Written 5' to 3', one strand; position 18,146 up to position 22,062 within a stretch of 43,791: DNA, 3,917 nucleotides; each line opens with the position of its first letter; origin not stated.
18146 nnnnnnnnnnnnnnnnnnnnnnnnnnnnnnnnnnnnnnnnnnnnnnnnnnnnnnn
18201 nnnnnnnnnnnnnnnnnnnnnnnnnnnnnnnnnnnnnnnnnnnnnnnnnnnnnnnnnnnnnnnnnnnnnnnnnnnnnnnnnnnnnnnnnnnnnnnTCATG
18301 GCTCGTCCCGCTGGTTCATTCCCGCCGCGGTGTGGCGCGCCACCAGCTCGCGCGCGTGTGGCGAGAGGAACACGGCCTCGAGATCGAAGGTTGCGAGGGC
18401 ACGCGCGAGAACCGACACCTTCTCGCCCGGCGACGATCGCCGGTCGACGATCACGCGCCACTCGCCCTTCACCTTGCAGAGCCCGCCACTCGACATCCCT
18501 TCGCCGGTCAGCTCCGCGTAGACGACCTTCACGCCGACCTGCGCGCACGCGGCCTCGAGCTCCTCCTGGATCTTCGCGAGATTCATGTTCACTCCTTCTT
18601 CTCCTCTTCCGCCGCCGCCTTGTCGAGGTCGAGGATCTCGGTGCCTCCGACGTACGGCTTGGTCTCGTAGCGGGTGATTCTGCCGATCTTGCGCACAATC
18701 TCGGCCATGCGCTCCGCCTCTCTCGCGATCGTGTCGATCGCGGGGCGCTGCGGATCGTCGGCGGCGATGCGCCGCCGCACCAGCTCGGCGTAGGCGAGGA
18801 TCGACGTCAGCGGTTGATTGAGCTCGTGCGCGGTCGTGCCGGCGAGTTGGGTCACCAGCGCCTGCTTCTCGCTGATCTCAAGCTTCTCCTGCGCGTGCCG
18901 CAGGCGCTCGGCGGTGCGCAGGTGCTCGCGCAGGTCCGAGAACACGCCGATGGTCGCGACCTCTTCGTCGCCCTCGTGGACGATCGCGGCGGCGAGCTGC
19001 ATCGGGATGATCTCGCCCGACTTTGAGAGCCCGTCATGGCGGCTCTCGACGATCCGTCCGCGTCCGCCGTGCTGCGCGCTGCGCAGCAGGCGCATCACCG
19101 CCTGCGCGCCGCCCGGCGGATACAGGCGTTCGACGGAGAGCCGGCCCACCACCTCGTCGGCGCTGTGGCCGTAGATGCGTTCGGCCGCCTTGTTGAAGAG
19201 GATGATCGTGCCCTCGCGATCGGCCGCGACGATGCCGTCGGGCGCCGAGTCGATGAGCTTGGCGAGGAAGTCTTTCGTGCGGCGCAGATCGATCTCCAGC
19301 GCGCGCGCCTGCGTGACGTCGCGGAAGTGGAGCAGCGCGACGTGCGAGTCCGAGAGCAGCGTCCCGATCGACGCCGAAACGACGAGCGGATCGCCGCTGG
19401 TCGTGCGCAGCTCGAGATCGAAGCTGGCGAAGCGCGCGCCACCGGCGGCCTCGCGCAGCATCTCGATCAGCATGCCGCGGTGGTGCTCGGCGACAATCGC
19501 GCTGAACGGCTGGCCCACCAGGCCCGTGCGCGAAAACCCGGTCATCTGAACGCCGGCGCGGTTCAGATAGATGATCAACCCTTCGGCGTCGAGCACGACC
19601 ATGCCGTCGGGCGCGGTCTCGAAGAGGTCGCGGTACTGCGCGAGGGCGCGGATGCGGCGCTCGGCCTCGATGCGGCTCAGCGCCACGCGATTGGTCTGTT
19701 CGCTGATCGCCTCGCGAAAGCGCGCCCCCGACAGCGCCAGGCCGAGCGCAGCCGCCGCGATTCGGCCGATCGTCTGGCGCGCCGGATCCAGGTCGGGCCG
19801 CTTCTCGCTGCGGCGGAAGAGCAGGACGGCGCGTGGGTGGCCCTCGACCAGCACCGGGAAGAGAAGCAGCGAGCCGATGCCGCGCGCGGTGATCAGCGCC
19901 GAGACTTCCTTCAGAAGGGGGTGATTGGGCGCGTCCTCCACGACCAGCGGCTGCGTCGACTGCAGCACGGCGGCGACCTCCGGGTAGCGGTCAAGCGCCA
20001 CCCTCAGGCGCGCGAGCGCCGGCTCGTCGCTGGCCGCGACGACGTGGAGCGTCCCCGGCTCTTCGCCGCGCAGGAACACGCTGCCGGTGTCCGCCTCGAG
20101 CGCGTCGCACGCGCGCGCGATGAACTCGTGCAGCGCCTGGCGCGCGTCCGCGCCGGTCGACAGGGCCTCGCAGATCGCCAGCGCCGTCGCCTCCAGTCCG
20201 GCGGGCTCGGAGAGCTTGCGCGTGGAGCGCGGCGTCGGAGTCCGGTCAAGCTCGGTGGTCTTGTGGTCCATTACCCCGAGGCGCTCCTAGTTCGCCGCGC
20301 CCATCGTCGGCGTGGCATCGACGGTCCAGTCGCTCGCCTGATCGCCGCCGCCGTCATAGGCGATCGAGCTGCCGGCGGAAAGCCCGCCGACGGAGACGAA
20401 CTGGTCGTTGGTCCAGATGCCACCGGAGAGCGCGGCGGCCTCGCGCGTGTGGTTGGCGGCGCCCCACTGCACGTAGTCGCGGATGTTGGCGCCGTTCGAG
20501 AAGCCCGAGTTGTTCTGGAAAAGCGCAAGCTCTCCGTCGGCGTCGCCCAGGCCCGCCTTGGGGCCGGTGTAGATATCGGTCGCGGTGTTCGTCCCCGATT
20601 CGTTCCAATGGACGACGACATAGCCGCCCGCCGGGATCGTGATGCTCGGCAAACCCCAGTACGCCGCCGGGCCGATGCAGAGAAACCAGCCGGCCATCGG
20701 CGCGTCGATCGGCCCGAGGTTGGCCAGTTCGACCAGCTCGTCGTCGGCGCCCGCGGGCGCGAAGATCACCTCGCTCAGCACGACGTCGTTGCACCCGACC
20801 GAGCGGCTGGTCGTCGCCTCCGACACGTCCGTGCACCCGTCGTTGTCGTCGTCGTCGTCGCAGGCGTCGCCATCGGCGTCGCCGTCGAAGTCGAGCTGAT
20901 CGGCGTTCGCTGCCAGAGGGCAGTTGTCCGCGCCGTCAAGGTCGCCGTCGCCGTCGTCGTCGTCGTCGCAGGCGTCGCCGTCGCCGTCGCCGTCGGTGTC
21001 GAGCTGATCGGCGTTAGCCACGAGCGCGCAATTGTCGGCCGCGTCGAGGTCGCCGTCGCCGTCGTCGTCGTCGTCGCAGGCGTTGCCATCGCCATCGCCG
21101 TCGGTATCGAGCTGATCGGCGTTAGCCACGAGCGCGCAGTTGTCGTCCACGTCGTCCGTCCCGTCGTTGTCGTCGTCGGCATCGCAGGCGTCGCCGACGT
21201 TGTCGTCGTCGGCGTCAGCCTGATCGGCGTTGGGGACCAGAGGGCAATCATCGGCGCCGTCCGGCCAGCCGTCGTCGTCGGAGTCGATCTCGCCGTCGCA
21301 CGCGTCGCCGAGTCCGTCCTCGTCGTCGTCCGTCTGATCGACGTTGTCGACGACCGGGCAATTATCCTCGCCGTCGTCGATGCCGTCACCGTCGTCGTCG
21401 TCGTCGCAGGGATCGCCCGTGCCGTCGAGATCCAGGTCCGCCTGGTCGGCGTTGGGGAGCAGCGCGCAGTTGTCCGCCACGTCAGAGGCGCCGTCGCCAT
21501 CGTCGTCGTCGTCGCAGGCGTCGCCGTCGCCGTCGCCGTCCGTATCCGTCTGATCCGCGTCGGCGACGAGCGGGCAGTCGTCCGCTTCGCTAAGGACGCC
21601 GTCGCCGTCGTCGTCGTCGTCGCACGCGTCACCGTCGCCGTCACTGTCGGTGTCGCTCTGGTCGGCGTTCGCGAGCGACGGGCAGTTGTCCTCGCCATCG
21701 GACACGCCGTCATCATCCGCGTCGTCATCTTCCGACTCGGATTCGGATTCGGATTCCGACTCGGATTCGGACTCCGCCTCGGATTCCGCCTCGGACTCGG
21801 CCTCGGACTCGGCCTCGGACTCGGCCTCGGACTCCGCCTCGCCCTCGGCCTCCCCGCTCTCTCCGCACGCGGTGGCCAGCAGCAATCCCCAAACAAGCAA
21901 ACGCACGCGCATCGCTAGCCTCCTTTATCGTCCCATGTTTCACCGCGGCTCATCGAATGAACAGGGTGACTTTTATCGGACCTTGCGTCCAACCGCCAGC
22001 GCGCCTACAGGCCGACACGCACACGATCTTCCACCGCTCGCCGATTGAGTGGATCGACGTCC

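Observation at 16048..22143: Long sigma-54-driven operon: Ca-binding TSP3/LTD lipoprotein, HisKA-only sensor, small protein, LolA-like protein and OM barrel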

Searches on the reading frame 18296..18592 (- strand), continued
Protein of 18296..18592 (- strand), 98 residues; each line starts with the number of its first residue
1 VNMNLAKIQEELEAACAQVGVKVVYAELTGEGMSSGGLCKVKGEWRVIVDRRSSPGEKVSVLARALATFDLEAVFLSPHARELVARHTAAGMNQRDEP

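Call 50: fold_search(model_id=the predicted structure, library=pdb)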
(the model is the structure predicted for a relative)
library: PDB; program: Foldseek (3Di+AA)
matches with E <= 10: 367; with E <= 0.001: 0
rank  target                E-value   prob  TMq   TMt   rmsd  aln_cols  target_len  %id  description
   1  6cyy_A                5.8e-02  0.97  0.53  0.18   8.4        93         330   17  Mycobacterium tuberculosis transcriptional regulator (released 2019-04-17)
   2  6cz6_D                7.8e-02  0.95  0.50  0.17   8.2        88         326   16  Mycobacterium tuberculosis transcriptional regulator (released 2019-04-17)
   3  8vwi_Q                7.8e-02  0.35  0.30  0.18  12.3        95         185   15  The base complex of the AcMNPV baculovirus nucleocapsid (Class 1, localised reconstruction) (released 2024-11-06)
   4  8sln_A                1.0e-01  0.66  0.40  0.18   8.6       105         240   11  Crystal structure of Deinococcus geothermalis PprI complexed with ssDNA (released 2024-03-13)
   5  6cz6_A                1.1e-01  0.92  0.50  0.17   8.2        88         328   16  Mycobacterium tuberculosis transcriptional regulator (released 2019-04-17)
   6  6cyj_A                1.1e-01  0.92  0.50  0.17   7.8        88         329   16  Mycobacterium tuberculosis transcriptional regulator (released 2019-04-17)
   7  6cz6_C                1.4e-01  0.95  0.55  0.18   8.3        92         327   17  Mycobacterium tuberculosis transcriptional regulator (released 2019-04-17)
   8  7z6s_C                1.6e-01  0.77  0.38  0.14   4.5        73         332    7  MATCAP bound to a human 14 protofilament microtubule (released 2022-05-11)
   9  9h2h_K                1.6e-01  0.23  0.31  0.15  13.1       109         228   15  AcMNPV apical cap - composite map of the C2 plug (released 2025-06-04)
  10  7z5g_A                1.9e-01  0.75  0.45  0.15  10.4        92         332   11  human apo MATCAP (released 2022-05-11)
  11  8vwi_J                2.2e-01  0.21  0.30  0.16  13.4       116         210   14  The base complex of the AcMNPV baculovirus nucleocapsid (Class 1, localised reconstruction) (released 2024-11-06)
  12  6d2s                  2.4e-01  0.82  0.49  0.19   8.2        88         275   16  Mycobacterium tuberculosis transcriptional regulator (released 2019-04-17)
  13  9h2a_R                2.4e-01  0.25  0.32  0.21  11.0       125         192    8  AcMNPV complete basal cap (released 2025-06-04)
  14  7z5g_D                3.2e-01  0.72  0.41  0.15   4.4        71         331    7  human apo MATCAP (released 2022-05-11)
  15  7z5g_B                3.4e-01  0.60  0.38  0.14   4.5        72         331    7  human apo MATCAP (released 2022-05-11)
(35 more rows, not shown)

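Call 53: search_protein_families(library=pfam, alignment_id=A1, max_evalue=10)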
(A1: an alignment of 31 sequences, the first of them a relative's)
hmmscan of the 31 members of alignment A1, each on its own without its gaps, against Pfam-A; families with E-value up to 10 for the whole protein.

A. member 1, P0006 (96 aa): 0 families

B. families by the number of members that match (of 31 scanned): 12 families
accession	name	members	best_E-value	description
PF23794.1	Phage_Gp84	4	0.0096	Mycobacterium phage Gp84-like protein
PF03822.20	NAF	3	0.11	NAF domain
PF15011.11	CA109-like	2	0.04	Ribosome biogenesis protein C1orf109-like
PF01521.26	Fe-S_biosyn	2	0.099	Iron-sulphur cluster biosynthesis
PF01381.28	HTH_3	1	0.0048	Helix-turn-helix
PF03616.19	Glt_symporter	1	0.068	Sodium/glutamate symporter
PF07878.17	RHH_5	1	0.074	CopG-like RHH_1 or ribbon-helix-helix domain, RHH_5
PF25599.1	Ephrin_CRD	1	0.11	Ephrin cysteine rich domain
PF23877.1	DUF7231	1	0.15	Family of unknown function (DUF7231)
PF04809.18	HupH_C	1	0.16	HupH hydrogenase expression protein, C-terminal conserved region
PF22443.2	FbpC-like_RD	1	0.18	FbpC-like, regulatory domain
PF03250.19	Tropomodulin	1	0.2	Tropomodulin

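Call 68: search_protein_representatives(alignment_id=A1)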
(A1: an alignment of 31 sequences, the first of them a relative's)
Query: 31 sequences, 94 profile positions. Proteins with E-value up to 0.001 (for the whole library): 1601; up to 1e-10: 632; up to 1e-30: 3. The best 150 are listed.
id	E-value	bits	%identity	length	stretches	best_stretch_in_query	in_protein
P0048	1.2e-31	124.4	-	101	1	1-90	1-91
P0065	1.6e-31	123.9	-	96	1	2-90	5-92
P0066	9.7e-31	121.4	-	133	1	1-90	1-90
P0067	1.5e-30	120.9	-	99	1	1-91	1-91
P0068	6.5e-30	118.8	-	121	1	1-88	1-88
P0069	1.2e-29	118.0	-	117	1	1-87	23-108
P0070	1.8e-29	117.4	-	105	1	1-91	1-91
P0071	2.7e-29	116.8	-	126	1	1-91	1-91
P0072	2.8e-29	116.7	-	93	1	3-90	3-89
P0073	7.8e-29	115.3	-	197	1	2-89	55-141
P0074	9.1e-29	115.1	-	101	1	1-91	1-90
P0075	9.3e-29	115.1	-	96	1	1-92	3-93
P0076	2.1e-28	114.0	-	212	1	3-88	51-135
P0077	5.1e-28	112.7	-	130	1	1-90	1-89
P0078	6.1e-28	112.5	-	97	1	1-88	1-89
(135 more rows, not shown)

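Call 71: search_solved_structures(query=A1, max_evalue=10)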
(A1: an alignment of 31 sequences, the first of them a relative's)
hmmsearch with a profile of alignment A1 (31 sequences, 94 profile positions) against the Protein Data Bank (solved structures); distinct sequences matched with E-value up to 10: 1.
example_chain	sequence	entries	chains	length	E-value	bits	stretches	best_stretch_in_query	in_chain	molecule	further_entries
9dia_C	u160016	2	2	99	0.2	14.6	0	4-22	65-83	NeoNectin candidate 2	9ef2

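Call 78: find_encoding_contigs(protein=P0076, flank=6000, max_places=2)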
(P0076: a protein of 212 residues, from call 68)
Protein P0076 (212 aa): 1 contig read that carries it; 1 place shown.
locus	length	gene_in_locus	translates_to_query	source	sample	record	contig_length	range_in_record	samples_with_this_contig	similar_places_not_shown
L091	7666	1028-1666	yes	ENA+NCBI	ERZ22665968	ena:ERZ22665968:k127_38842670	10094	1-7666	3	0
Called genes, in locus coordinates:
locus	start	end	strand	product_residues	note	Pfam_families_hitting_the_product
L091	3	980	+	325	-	?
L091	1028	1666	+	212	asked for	-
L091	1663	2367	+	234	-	PF00300:His_Phos_1 (weak)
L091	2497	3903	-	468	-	PF05762:VWA_CoxE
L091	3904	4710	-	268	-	PF00578:AhpC-TSA, PF08534:Redoxin, PF00085:Thioredoxin (weak), PF13905:Thioredoxin_8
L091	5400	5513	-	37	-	-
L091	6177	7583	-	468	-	PF02085:Cytochrom_CIII (faint), PF14522:Cytochrome_C7 (weak), PF14537:Cytochrom_c3_2 (faint), PF22113:Mtrc-MtrF_II-IV_dom (weak), PF14522:Cytochrome_C7 (weak)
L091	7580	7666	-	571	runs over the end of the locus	-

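Call 79: find_encoding_contigs(protein=P0054, flank=6000, max_places=2)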
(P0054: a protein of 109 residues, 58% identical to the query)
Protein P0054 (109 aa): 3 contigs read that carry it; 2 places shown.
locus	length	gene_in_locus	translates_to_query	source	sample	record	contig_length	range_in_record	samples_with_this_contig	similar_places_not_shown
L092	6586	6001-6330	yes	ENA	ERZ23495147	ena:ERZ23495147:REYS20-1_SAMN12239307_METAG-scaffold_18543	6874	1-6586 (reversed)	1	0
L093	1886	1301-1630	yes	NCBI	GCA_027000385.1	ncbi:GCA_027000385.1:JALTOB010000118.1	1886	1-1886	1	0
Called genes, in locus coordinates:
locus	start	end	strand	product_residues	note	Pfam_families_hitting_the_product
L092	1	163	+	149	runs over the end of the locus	?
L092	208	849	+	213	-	PF26095:CC_Bre1 (weak), PF01025:GrpE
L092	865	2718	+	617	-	PF00012:HSP70, PF06723:MreB_Mbl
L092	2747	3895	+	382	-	PF00226:DnaJ, PF01556:DnaJ_C, PF00684:DnaJ_CXXCXGXG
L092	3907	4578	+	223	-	-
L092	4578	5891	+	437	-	PF00512:HisKA, PF02518:HATPase_c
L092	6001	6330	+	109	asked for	-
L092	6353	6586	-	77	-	?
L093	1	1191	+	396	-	?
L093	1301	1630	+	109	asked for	-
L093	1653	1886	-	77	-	?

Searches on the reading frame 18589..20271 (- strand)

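Call 5: search_protein_families(library=pfam, proteins=[window:18589-20271:-], max_evalue=0.1)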
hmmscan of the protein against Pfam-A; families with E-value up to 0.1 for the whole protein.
window:18589-20271:- (560 aa): 11 families
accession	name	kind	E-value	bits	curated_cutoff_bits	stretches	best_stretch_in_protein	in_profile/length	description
PF00989.32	PAS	-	1.8e-27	96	22.6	2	336-446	3-112/113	PAS fold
PF08448.16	PAS_4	-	1.1e-25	90.5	23.1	2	217-323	1-109/110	PAS fold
PF13188.13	PAS_8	-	1.6e-21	75.8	21.8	2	211-262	1-49/65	PAS domain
PF13426.13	PAS_9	-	2.7e-20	73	27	2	221-321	1-103/103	PAS domain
PF00512.31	HisKA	-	2.5e-13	50.3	26.9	1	474-532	3-60/66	His Kinase A (phospho-acceptor) domain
PF01590.32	GAF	-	1.9e-09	38.6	22.4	1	43-180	2-133/133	GAF domain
PF13185.12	GAF_2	-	5.2e-09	36.9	28.6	1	44-180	5-135/136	GAF domain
PF08447.18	PAS_3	-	9.4e-06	26.3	25.6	0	357-439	2-83/89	PAS fold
PF13492.12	GAF_3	-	2.1e-05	25.4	27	1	52-180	11-127/129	GAF domain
PF12860.13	PAS_7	-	4.4e-05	24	27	1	219-265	3-50/115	PAS fold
PF24820.1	Diguanyl_cycl_sensor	-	9.7e-05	22.7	28.1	1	221-276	6-62/109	Diguanylate cyclase-like sensor domain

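Call 6: search_protein_families(library=ncbifam, proteins=[window:18589-20271:-], max_evalue=0.1)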
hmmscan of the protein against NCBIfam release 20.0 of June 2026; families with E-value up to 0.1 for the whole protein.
window:18589-20271:- (560 aa): 45 families (the best 25 are shown)
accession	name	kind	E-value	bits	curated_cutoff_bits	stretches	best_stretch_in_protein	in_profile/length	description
TIGR00229.1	sensory_box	domain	1.9e-38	131.4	22.9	2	332-457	3-126/126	PAS domain S-box protein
NF008468.0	PRK11360.1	equivalog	7.3e-32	110.5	646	2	328-529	262-451/616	two-component system sensor histidine kinase AtoS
NF041777.1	sens_FixL_Rhizob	equivalog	5.6e-31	107.7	850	2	317-530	106-324/485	sensor protein FixL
TIGR02966.1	phoR_proteo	equivalog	4.1e-18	65.5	334.2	3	209-337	4-119/333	phosphate regulon sensor histidine kinase PhoR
NF046020.1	HisKinCckABruc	equivalog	1.3e-17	62.9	1000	1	195-535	203-542/868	cell cycle histidine kinase CckA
NF052573.1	HisKinEspAMyxo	equivalog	2.2e-17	62.3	1400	1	318-539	242-459/755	serine histidine kinase EspA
TIGR02040.1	PpsR-CrtJ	equivalog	5.3e-16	58.7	275.4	1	211-384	133-302/442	transcriptional regulator PpsR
NF047874.1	MASE3_PAS_HK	subfamily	2e-15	56.7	560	2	324-506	255-431/655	MASE3 domain-containing sensor histidine kinase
NF046044.1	PnpS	equivalog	3.6e-14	52.6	400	2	331-542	52-240/390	two-component system histidine kinase PnpS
NF045675.1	PhdiestaseDibA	equivalog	9.2e-13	47.4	980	2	328-458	72-200/623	phosphodiesterase DibA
NF041593.1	histid_kinase_PdhS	equivalog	7.5e-12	44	2000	2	330-498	663-827/1041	cell-division control histidine kinase PdhS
NF033092.0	HK_WalK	equivalog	3.3e-11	42.5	725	1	335-547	259-447/594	cell wall metabolism sensor histidine kinase WalK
NF040750.1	tetrathio_HK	equivalog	7.1e-10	38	750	1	451-529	316-397/555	tetrathionate respiration histidine kinase TtrS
NF047466.1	hybrid_RR_LvrB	exception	9.7e-09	34.9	500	1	451-540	129-219/377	hybrid histidine kinase/response regulator LvrB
NF008467.0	PRK11359.1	equivalog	1e-08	33.7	857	1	223-449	24-250/800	oxygen-sensing cyclic-di-GMP phosphodiesterase DosP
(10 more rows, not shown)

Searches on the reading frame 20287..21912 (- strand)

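Call 5: search_protein_families(library=pfam, proteins=[window:20287-21912:-], max_evalue=0.1)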
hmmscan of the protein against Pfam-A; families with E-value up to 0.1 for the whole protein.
window:20287-21912:- (541 aa): 4 families
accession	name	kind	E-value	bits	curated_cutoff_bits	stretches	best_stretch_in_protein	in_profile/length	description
PF02412.23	TSP_3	-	1.3e-48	162.8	25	8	122-157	1-36/36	Thrombospondin type 3 repeat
PF00932.25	LTD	-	1.3e-06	29.2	34.3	1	375-460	6-99/109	Lamin Tail Domain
PF05887.16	Trypan_PARP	-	0.072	13.5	100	0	21-61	60-104/134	Procyclic acidic repetitive protein (PARP)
PF06390.17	NESP55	-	0.078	13.1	35.4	0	15-69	103-157/261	Neuroendocrine-specific golgi protein P55 (NESP55)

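Call 6: search_protein_families(library=ncbifam, proteins=[window:20287-21912:-], max_evalue=0.1)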
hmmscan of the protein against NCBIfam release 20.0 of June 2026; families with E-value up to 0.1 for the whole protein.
window:20287-21912:- (541 aa): 4 families
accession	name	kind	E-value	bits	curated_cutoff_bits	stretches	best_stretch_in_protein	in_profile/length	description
NF047638.1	throspo3_MtsC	equivalog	5.4e-63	213.3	350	3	117-281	106-266/428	cell-cell cohesion MYXO-CTERM protein MtsC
NF045500.1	Omp28_seleno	equivalog_domain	2.6e-23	83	200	4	62-100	272-310/377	Omp28-related selenoprotein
NF033849.1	ser_rich_anae_1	subfamily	0.0017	15.7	650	1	18-85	234-293/1163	serine-rich protein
NF042930.1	EF0163_fam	equivalog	0.017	14.7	65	1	5-64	5-64/165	EF0163 family protein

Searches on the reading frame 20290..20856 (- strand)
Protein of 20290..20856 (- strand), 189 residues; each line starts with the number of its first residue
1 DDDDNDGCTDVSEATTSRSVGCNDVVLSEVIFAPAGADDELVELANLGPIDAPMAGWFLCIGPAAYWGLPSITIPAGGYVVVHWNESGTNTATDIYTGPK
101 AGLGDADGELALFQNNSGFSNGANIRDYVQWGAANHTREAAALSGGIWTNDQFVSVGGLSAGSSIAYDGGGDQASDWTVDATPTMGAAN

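Call 58: find_homologous_proteins(query=window:20290-20856:-, max_evalue=0.00001)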
Query seq(189 aa) (189 aa): 1 proteins with E <= 0.00001 among 331 candidates.
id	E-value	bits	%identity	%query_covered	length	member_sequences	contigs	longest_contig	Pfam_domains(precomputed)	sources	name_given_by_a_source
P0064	1.1e-81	291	97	72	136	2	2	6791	-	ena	-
